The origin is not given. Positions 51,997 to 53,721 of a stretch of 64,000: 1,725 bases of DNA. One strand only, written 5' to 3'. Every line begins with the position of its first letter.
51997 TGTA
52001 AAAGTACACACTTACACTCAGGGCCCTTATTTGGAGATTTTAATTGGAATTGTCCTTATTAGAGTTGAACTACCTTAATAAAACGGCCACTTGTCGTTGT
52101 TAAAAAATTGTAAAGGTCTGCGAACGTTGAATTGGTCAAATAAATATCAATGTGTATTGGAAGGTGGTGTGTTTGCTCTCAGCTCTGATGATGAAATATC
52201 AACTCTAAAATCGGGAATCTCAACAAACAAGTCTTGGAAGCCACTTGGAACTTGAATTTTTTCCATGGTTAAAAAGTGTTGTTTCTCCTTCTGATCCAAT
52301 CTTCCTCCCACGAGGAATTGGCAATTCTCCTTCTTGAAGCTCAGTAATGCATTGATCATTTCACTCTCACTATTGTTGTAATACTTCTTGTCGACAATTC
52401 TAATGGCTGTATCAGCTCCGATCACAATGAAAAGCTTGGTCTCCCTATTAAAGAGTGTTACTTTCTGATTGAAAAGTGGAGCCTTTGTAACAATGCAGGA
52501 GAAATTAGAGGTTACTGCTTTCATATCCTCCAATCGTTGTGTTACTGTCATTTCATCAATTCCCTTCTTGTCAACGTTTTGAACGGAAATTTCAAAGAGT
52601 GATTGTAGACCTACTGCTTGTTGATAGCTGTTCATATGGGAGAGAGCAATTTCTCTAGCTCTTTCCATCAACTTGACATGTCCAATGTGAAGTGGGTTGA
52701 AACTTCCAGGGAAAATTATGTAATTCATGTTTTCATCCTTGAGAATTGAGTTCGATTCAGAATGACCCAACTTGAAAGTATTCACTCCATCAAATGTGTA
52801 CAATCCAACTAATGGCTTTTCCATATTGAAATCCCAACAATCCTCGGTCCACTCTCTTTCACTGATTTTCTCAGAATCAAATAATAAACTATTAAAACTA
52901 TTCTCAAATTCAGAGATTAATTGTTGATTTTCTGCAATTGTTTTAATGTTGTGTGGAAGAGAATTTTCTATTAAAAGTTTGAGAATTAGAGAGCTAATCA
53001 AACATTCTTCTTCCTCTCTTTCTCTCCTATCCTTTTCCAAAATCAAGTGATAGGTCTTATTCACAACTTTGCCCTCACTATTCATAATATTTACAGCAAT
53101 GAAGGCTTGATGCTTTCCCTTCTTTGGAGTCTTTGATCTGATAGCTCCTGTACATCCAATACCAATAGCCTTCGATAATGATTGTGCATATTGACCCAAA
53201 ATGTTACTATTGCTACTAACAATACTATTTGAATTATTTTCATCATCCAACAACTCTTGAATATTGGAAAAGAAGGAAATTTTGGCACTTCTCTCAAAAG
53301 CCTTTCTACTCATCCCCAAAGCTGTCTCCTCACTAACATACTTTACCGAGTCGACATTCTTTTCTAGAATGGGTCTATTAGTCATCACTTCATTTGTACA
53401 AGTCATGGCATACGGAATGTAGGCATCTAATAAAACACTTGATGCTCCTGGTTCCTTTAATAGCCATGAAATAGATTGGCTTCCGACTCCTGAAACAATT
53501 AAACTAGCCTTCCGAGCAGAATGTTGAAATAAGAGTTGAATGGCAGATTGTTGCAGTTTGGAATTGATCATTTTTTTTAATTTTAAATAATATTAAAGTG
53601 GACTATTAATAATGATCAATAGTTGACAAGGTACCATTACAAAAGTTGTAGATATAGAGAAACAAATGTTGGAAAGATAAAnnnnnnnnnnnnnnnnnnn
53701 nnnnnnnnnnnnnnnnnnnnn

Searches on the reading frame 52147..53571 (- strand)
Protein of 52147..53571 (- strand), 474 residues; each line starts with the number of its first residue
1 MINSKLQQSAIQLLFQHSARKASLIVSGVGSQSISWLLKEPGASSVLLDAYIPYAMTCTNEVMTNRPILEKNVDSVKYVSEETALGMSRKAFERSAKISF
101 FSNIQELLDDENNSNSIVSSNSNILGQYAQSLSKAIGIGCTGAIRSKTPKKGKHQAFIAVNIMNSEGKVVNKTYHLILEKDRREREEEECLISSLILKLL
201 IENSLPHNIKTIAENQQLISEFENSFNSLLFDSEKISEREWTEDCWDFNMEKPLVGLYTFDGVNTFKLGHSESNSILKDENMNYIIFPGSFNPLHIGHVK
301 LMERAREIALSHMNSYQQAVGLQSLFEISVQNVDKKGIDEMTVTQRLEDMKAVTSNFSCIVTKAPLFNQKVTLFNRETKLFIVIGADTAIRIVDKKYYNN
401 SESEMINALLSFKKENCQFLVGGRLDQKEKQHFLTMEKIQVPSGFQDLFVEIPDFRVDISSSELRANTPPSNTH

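Call 12: find_encoding_contigs(protein=window:52147-53571:-, flank=2000, max_places=3)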
Protein window:52147-53571:- (474 aa): no gene with exactly this product is on record in the collection.

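Call 82: search_protein_families(library=pfam, proteins=[window:52147-53571:-], max_evalue=0.0001)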
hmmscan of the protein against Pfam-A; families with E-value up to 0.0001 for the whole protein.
window:52147-53571:- (474 aa): 1 family
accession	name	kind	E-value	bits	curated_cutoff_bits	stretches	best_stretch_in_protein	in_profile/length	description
PF01467.32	CTP_transf_like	-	2.1e-07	31.6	21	1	286-466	1-132/133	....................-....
